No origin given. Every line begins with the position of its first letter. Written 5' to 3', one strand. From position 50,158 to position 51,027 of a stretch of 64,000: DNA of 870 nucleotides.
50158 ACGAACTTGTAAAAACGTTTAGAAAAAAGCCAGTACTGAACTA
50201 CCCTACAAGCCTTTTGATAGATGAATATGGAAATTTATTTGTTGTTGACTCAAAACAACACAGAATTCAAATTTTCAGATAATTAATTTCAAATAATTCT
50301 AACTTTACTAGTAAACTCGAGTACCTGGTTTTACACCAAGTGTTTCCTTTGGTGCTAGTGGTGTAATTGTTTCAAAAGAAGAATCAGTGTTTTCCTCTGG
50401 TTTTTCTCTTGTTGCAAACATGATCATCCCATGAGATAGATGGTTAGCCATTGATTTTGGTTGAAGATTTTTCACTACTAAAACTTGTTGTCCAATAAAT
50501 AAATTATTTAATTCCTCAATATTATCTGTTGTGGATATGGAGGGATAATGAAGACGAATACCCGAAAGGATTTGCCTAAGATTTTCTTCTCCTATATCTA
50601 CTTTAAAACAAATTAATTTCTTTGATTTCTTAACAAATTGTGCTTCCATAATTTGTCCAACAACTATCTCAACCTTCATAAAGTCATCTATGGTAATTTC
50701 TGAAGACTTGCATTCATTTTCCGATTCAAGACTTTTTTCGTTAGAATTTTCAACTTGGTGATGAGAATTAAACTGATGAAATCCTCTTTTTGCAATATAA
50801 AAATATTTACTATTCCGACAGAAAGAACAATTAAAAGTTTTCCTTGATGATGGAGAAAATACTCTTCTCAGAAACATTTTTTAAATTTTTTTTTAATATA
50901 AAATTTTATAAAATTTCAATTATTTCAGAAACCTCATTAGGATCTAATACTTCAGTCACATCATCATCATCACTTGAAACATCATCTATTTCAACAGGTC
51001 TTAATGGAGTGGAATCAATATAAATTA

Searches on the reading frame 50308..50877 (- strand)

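Call 40: search_protein_families(library=pfam, proteins=[window:50308-50877:-], max_evalue=0.001)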
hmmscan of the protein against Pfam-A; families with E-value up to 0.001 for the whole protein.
window:50308-50877:- (189 aa): 1 family
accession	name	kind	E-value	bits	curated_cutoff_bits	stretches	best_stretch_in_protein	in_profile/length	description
PF01588.26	tRNA_bind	-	1.9e-16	60.4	27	1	71-161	1-80/96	Putative tRNA binding domain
